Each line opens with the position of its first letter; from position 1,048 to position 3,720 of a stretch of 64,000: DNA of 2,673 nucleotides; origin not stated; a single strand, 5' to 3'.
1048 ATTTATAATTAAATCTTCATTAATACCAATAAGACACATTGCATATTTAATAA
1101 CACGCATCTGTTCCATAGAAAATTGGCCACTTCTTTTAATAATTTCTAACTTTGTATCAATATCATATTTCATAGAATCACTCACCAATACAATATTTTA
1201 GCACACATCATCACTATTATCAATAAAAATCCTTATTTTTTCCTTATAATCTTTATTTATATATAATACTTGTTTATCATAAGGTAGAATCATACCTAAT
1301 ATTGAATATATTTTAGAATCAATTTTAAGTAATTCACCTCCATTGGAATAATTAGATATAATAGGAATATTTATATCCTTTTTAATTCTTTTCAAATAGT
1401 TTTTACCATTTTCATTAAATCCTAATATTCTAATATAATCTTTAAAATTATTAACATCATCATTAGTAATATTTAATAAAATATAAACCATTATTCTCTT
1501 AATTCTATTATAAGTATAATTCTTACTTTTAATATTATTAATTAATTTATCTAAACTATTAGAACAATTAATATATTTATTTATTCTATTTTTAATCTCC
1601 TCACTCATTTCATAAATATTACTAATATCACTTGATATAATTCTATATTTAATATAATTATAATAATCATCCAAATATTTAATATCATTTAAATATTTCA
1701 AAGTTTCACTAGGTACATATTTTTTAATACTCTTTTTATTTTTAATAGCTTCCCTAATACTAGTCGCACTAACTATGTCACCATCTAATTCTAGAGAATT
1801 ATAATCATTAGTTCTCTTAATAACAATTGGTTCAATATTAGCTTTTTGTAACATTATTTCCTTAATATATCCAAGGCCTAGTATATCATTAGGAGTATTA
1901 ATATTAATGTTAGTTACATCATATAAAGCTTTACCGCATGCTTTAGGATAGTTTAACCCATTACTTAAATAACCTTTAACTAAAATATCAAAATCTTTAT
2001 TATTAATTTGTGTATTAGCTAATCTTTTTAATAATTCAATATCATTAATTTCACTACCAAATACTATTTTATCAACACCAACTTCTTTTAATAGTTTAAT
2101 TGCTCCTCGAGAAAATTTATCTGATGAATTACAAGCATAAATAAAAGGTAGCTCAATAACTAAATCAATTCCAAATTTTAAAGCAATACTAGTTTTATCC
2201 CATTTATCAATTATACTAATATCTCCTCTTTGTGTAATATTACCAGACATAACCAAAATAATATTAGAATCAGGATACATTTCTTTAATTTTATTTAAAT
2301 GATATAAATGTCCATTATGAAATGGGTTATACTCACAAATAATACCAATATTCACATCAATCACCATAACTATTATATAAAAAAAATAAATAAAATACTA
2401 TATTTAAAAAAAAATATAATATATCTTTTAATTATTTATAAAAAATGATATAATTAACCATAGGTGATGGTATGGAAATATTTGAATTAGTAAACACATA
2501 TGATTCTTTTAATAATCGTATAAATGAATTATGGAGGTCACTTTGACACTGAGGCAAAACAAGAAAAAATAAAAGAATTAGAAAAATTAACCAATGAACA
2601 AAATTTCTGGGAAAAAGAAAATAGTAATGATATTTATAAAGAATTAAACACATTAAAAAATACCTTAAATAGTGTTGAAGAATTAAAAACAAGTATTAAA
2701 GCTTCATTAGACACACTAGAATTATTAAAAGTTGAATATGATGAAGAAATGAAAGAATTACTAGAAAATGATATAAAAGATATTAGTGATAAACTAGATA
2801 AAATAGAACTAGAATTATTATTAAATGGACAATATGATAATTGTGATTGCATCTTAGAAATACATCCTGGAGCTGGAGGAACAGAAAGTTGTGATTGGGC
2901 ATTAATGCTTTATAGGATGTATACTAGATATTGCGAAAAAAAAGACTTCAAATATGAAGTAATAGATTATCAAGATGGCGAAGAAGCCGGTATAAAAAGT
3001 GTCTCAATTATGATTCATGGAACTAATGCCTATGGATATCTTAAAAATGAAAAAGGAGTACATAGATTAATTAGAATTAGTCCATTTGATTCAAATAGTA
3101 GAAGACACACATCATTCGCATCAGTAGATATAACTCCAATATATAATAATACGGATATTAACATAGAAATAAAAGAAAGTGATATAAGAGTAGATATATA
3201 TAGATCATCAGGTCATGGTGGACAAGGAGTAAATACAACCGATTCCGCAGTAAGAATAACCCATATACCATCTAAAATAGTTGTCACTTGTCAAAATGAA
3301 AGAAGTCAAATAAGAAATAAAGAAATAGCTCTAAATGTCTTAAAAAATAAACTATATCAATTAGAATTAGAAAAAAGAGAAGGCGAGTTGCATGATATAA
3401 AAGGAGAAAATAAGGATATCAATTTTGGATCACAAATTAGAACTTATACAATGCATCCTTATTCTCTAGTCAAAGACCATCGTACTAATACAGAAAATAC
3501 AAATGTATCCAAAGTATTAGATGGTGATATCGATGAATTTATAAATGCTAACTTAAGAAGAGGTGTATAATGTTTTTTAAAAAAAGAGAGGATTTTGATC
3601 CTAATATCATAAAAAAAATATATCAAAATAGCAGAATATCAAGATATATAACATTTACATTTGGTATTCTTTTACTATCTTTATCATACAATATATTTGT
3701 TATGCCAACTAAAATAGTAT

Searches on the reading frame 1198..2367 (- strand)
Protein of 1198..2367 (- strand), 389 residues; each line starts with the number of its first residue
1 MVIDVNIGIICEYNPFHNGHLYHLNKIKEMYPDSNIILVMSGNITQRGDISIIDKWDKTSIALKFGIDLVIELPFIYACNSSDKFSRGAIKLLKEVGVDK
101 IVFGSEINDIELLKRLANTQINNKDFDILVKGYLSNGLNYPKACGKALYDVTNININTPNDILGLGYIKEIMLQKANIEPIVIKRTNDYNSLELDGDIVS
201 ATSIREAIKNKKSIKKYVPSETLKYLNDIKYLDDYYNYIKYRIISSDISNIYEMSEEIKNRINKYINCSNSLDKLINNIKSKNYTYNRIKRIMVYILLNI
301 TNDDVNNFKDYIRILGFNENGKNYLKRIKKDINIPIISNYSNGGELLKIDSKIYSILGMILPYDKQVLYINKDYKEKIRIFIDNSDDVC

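Call 59: search_protein_families(library=pfam, proteins=[window:1198-2367:-], max_evalue=0.00001)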
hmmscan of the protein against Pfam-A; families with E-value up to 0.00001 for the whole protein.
window:1198-2367:- (389 aa): 2 families
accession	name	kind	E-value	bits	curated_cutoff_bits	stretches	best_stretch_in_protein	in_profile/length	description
PF05636.17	HIGH_NTase1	-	1.2e-119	400.6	27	1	7-350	4-379/402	HIGH Nucleotidyl Transferase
PF08218.17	Citrate_ly_lig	-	3.7e-06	27.2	20.9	0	172-226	132-182/182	Citrate lyase ligase C-terminal domain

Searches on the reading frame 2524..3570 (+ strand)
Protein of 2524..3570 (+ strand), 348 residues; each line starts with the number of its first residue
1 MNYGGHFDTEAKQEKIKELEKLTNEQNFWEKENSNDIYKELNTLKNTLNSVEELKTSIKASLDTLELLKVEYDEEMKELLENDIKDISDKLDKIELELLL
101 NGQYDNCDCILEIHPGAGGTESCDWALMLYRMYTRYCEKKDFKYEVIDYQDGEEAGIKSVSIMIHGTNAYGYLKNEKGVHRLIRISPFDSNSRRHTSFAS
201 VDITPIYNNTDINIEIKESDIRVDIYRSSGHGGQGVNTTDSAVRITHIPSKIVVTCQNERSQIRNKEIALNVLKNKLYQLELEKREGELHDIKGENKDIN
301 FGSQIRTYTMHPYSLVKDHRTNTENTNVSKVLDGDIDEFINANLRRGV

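Call 59: search_protein_families(library=pfam, proteins=[window:2524-3570:+], max_evalue=0.00001)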
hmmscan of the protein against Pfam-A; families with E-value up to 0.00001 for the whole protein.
window:2524-3570:+ (348 aa): 2 families
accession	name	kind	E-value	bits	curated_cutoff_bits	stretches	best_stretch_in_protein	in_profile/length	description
PF03462.23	PCRF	-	1.4e-61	208.1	24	1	13-201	2-194/194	PCRF domain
PF00472.26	RF-1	-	7.9e-40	135.9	35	1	211-320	2-116/116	RF-1 domain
